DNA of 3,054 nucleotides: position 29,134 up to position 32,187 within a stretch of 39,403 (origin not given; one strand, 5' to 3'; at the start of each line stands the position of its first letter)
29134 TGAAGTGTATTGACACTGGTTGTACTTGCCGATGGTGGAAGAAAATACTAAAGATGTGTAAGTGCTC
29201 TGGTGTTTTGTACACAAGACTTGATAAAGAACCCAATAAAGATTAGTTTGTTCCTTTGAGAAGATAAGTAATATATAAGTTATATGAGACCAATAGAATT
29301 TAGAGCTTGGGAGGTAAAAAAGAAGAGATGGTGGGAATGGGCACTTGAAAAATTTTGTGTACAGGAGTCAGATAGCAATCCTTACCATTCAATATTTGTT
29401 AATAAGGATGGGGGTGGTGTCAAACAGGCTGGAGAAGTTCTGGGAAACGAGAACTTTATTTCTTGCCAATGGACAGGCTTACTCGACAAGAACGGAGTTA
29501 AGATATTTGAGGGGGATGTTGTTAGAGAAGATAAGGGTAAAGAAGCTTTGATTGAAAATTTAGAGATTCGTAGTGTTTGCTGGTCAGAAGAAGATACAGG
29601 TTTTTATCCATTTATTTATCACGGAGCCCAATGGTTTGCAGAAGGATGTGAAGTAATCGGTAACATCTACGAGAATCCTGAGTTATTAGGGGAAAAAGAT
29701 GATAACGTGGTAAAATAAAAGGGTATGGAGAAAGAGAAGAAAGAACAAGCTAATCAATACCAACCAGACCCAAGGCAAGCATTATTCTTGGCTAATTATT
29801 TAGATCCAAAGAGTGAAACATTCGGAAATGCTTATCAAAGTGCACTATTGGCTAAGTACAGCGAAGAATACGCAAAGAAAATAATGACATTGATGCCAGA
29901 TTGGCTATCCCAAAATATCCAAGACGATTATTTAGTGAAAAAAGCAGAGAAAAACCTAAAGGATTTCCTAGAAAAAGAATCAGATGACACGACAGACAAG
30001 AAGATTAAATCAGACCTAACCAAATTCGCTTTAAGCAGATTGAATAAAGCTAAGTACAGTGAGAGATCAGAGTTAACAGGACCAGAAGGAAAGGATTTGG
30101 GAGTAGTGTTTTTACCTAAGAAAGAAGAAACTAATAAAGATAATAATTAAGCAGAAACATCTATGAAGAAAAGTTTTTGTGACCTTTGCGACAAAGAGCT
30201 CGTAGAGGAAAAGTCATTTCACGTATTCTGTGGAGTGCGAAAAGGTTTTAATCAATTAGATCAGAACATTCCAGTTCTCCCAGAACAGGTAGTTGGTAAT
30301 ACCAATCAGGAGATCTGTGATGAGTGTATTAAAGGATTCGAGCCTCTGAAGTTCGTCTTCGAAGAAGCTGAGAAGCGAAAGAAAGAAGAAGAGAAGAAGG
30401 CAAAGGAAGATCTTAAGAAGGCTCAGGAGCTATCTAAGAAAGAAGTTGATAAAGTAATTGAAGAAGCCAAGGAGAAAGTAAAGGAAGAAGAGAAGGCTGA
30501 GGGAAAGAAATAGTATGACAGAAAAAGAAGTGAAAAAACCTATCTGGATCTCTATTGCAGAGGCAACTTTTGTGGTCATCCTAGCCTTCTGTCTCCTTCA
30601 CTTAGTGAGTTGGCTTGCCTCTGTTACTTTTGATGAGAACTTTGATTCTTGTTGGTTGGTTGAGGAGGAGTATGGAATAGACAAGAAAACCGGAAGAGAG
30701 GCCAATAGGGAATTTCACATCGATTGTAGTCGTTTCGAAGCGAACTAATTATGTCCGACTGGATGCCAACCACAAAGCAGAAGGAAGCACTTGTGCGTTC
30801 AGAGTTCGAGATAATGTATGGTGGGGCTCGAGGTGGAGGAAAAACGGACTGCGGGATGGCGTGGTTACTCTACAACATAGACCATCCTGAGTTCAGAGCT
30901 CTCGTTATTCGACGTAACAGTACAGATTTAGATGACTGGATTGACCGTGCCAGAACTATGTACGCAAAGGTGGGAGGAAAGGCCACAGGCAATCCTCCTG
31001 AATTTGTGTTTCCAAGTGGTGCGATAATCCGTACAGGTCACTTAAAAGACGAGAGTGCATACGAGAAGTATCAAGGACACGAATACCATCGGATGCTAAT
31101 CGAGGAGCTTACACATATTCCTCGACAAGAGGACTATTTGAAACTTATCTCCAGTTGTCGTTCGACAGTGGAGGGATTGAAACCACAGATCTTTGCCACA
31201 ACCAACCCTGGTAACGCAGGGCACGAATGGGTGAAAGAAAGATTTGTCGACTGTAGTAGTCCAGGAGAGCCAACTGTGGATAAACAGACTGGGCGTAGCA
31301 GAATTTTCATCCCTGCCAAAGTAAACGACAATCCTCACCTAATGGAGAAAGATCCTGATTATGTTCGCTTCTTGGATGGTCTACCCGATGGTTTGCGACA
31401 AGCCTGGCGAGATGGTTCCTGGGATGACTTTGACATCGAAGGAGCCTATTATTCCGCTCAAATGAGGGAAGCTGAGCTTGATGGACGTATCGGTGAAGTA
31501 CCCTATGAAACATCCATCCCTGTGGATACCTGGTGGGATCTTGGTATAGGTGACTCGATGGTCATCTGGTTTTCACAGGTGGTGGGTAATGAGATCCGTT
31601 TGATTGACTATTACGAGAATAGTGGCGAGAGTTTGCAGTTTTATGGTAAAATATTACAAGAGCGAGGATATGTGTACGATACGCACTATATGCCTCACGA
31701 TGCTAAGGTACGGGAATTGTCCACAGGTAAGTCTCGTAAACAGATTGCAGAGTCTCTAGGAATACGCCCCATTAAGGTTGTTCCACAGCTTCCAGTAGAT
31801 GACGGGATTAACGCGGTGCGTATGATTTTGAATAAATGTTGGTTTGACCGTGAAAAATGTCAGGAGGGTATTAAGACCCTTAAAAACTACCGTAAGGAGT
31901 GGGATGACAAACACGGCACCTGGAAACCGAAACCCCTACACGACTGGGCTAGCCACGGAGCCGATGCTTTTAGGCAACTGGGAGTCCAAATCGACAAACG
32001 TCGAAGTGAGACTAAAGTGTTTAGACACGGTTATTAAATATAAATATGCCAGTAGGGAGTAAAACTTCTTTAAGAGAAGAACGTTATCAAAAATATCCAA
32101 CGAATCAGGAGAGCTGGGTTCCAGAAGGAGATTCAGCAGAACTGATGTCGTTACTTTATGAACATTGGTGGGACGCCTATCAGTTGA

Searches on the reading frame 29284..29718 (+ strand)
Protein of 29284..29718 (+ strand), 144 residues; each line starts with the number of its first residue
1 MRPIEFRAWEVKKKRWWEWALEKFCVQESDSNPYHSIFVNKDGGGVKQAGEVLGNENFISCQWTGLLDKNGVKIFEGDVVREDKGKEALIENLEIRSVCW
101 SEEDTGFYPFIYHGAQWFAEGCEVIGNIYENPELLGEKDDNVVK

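Call 45: search_protein_families(library=pfam, proteins=[window:29284-29718:+], max_evalue=0.001)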
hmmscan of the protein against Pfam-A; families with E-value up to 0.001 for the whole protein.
window:29284-29718:+ (144 aa): 1 family
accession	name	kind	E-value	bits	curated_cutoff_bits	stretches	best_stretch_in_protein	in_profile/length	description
PF09643.15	YopX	-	2.6e-21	76.4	22.4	1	5-135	1-127/128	YopX protein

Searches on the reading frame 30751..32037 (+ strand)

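Call 11: search_protein_families(library=phrogs, proteins=[window:30751-32037:+])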
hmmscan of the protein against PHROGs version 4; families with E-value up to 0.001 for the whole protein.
window:30751-32037:+ (428 aa): 6 families
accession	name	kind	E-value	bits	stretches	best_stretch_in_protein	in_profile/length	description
phrog_2472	-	unknown function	4.2e-61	208.1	1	228-421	114-315/324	-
phrog_979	-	head and packaging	2.4e-42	146.5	1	6-241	154-423/642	terminase large subunit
phrog_2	-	head and packaging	5e-31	109.2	1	6-409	266-589/807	terminase large subunit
phrog_9526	-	head and packaging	3.2e-12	47.5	1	5-168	9-181/280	terminase large subunit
phrog_3717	-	head and packaging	1.4e-05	25.8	1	116-207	128-218/277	terminase large subunit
phrog_6672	-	head and packaging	0.00035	21.2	1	333-410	50-125/145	terminase large subunit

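Call 12: search_protein_families(library=pfam, proteins=[window:30751-32037:+], max_evalue=0.01)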
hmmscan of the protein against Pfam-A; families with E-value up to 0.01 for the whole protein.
window:30751-32037:+ (428 aa): 1 family
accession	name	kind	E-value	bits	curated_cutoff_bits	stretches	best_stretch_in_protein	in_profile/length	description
PF03237.21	Terminase_6N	-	3.6e-09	37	22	1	22-235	1-209/215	Terminase large subunit, T4likevirus-type, N-terminal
